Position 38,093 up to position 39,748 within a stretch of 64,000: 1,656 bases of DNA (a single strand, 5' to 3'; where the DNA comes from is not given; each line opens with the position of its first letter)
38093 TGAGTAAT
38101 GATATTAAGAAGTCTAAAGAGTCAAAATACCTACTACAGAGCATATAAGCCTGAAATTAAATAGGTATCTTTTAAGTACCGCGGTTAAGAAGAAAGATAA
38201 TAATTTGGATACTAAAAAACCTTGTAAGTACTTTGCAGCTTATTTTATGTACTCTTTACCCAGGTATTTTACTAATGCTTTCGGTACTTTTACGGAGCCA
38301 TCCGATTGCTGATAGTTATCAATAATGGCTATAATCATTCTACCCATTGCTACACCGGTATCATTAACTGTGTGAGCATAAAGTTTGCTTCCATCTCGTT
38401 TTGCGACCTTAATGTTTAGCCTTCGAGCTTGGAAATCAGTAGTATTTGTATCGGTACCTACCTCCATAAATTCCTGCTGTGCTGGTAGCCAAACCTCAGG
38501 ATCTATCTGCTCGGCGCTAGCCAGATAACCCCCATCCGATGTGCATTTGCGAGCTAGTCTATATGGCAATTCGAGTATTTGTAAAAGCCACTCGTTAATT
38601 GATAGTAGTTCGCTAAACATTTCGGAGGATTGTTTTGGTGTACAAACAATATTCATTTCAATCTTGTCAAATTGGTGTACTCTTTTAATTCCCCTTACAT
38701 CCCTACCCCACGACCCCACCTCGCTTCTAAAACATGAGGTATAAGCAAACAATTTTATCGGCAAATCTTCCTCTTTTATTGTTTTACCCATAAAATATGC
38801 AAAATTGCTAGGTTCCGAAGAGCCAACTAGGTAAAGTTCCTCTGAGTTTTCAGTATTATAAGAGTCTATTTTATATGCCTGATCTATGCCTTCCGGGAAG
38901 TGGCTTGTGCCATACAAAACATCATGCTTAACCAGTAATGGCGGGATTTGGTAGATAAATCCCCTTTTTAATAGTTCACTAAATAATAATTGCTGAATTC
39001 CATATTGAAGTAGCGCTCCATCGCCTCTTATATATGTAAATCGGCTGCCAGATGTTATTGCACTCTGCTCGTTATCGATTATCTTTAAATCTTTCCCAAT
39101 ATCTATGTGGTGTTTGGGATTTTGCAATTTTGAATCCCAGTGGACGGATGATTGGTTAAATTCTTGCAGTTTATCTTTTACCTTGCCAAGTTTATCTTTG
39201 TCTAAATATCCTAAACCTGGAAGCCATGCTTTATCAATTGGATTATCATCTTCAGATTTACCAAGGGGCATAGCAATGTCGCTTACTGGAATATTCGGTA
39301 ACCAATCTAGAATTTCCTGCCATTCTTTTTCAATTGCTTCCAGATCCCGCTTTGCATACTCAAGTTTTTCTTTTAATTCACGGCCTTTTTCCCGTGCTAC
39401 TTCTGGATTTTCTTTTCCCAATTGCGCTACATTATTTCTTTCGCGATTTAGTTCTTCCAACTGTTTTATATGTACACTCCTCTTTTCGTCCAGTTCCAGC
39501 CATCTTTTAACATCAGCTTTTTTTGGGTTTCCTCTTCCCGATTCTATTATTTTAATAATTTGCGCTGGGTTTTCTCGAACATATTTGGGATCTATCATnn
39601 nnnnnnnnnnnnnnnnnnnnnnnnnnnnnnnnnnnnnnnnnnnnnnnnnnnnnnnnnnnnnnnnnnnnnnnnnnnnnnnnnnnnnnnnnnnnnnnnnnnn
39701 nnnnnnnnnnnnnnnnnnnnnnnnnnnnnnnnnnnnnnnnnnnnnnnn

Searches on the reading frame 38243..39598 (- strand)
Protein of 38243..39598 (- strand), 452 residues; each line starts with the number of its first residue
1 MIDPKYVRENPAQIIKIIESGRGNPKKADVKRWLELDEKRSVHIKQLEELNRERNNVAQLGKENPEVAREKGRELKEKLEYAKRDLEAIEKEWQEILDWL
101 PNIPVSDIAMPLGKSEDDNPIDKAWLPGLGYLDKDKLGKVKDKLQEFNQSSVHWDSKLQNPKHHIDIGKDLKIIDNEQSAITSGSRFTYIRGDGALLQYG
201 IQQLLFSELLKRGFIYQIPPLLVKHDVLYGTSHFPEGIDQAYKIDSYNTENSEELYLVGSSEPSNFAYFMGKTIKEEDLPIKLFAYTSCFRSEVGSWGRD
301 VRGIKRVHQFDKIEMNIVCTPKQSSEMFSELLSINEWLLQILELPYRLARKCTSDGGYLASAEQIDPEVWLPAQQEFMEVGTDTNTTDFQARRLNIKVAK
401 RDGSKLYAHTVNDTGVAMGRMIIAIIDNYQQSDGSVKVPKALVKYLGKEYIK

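Call 8: search_protein_families(library=pfam, proteins=[window:38243-39598:-], max_evalue=0.01)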
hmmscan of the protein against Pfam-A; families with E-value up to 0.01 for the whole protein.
window:38243-39598:- (452 aa): 2 families
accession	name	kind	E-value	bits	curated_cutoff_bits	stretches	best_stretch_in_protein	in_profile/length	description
PF00587.30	tRNA-synt_2b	-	3e-31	109.3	29.3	1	244-429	3-179/179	tRNA synthetase class II core domain (G, H, P, S and T)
PF02403.27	Seryl_tRNA_N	-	1.1e-14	55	28.2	1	1-104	1-108/108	Seryl-tRNA synthetase N-terminal domain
